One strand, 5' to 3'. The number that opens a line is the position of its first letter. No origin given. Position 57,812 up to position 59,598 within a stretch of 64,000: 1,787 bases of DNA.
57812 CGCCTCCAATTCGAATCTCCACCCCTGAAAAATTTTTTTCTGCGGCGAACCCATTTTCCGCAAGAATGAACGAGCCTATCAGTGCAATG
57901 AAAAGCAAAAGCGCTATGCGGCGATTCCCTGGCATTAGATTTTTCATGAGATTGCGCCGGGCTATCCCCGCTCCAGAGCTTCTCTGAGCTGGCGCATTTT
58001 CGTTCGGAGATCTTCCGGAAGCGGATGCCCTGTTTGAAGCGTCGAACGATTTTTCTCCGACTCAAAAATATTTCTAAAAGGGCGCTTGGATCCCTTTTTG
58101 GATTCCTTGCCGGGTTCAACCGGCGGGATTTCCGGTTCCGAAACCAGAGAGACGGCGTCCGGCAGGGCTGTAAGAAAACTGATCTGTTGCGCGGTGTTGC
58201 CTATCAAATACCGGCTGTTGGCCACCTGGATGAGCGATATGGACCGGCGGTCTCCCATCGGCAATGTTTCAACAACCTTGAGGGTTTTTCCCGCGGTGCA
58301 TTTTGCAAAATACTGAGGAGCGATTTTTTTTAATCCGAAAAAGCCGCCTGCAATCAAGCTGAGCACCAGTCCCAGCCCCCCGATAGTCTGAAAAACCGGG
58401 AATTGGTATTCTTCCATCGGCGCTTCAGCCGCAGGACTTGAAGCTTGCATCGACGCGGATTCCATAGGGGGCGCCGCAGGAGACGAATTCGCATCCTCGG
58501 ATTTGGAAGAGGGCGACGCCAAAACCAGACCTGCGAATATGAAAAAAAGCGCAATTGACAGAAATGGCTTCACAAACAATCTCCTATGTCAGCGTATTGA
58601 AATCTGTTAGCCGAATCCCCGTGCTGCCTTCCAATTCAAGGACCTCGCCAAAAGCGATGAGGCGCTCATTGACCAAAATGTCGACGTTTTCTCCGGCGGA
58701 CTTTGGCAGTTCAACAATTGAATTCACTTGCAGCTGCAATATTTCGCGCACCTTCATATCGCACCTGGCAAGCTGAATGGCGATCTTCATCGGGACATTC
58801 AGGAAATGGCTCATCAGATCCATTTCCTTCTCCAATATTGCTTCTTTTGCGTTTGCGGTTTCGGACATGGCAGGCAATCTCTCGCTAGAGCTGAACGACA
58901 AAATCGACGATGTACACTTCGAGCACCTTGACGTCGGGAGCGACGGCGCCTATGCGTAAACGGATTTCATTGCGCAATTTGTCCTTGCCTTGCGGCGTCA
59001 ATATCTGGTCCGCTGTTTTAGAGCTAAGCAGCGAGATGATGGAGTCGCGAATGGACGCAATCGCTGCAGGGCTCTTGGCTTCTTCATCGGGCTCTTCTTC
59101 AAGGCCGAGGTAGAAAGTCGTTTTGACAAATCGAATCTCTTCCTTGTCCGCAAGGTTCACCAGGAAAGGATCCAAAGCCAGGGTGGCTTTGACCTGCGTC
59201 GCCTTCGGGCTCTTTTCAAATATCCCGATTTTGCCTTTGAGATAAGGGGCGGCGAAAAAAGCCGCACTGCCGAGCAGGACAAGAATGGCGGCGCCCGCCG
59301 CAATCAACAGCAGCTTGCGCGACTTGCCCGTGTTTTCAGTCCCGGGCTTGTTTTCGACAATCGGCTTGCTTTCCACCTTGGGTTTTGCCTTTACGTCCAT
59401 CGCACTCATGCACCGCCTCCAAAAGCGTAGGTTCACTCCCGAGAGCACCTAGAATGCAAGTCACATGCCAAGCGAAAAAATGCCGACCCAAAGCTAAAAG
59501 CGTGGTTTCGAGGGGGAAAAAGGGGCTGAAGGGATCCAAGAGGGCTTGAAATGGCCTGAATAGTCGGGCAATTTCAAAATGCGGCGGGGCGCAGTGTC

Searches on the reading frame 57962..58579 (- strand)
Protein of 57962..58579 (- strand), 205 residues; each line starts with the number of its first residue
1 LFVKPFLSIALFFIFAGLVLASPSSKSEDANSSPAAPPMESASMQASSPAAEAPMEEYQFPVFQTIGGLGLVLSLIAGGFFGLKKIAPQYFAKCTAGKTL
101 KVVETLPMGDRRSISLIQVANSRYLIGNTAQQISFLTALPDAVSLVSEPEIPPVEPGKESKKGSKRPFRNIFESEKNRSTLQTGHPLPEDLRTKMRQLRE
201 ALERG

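Call 4: search_protein_families(library=pfam, proteins=[window:57962-58579:-], max_evalue=0.01)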
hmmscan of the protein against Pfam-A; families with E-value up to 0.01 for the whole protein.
window:57962-58579:- (205 aa): 1 family
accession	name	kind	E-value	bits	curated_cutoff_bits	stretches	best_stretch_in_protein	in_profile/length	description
PF04347.18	FliO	-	2.4e-11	44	22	1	86-146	8-68/91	Flagellar biosynthesis protein, FliO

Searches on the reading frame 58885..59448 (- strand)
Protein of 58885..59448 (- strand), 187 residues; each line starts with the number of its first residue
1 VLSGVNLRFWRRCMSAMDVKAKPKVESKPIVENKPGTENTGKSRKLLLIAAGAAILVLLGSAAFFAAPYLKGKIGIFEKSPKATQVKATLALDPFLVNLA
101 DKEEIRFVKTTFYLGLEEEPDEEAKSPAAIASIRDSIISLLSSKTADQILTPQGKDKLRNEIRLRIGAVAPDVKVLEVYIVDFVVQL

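Call 4: search_protein_families(library=pfam, proteins=[window:58885-59448:-], max_evalue=0.01)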
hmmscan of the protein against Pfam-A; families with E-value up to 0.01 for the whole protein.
window:58885-59448:- (187 aa): 1 family
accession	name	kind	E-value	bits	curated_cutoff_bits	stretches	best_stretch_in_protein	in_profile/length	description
PF03748.19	FliL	-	5.8e-21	75.4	24.6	1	90-186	2-103/103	Flagellar basal body-associated protein FliL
